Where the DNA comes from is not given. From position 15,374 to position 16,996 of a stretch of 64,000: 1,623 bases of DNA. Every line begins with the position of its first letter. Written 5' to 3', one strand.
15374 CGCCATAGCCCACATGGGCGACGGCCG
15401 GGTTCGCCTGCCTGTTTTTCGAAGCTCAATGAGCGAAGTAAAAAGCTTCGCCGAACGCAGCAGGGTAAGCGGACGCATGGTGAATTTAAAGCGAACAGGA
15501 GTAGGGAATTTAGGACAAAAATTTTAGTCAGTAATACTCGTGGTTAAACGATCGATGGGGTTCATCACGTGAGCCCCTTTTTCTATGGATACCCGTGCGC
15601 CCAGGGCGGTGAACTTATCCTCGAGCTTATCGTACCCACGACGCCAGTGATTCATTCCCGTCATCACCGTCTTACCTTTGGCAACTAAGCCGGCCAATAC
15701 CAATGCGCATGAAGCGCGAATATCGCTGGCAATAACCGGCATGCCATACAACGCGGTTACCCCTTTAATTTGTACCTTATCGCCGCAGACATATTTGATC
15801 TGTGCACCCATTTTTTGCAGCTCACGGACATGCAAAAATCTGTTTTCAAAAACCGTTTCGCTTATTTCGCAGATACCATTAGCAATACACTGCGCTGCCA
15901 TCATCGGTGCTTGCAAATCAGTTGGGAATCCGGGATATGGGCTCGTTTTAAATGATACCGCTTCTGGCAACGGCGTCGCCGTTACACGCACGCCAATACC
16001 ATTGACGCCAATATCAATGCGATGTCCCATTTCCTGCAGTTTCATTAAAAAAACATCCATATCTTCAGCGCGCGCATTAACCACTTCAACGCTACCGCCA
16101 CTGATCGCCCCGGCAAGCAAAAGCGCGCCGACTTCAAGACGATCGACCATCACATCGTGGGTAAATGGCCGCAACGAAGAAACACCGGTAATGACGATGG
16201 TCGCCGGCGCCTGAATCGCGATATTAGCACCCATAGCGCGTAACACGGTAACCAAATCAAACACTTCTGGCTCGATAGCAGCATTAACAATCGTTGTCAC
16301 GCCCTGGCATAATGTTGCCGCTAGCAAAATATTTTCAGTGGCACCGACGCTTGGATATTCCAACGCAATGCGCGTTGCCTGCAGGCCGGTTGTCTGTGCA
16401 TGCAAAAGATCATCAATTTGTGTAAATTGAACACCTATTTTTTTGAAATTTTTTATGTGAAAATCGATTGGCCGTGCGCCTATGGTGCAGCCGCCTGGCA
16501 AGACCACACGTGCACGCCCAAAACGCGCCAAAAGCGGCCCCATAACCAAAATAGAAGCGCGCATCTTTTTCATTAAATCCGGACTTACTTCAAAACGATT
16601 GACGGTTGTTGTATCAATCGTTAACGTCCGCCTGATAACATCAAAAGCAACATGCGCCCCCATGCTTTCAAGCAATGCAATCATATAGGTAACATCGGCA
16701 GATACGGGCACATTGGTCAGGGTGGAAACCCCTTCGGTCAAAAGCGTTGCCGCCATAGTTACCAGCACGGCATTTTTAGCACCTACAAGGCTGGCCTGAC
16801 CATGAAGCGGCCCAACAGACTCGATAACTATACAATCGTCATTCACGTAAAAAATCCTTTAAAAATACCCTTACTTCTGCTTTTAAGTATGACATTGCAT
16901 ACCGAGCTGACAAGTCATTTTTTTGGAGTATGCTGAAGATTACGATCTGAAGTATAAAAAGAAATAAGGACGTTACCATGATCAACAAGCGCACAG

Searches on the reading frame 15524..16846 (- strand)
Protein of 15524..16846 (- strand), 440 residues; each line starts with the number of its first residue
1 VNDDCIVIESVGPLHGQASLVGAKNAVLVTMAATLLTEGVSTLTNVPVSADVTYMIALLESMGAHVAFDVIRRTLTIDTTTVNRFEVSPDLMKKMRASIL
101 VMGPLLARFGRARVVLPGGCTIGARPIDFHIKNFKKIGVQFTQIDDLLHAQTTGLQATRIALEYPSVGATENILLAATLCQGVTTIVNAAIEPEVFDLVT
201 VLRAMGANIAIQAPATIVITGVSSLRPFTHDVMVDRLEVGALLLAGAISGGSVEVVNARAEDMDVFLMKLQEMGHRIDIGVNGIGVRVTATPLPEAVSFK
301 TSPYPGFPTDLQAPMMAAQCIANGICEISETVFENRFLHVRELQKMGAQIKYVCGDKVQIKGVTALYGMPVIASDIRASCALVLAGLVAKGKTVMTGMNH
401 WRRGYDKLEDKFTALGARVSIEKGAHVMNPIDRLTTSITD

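Call 60: search_protein_families(library=ncbifam, proteins=[window:15524-16846:-], max_evalue=0.00001)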
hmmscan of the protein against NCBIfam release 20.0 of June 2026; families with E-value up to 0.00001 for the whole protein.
window:15524-16846:- (440 aa): 5 families
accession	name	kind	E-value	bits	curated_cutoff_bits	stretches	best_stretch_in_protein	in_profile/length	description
NF006873.0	PRK09369.1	subfamily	1.8e-147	491.4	297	1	4-421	2-416/419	UDP-N-acetylglucosamine 1-carboxyvinyltransferase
TIGR01072.1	murA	equivalog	2.1e-139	464.9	392.7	1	5-420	3-415/416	UDP-N-acetylglucosamine 1-carboxyvinyltransferase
NF009470.0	PRK12830.1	equivalog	5.2e-114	381.2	552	1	6-422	4-415/417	UDP-N-acetylglucosamine 1-carboxyvinyltransferase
TIGR01356.1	aroA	equivalog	6.8e-20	71.3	287.25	2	30-328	15-318/415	3-phosphoshikimate 1-carboxyvinyltransferase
NF011381.1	PRK14806.1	equivalog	3.4e-09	35.5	902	0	6-254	304-553/733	bifunctional prephenate dehydrogenase/3-phosphoshikimate 1-carboxyvinyltransferase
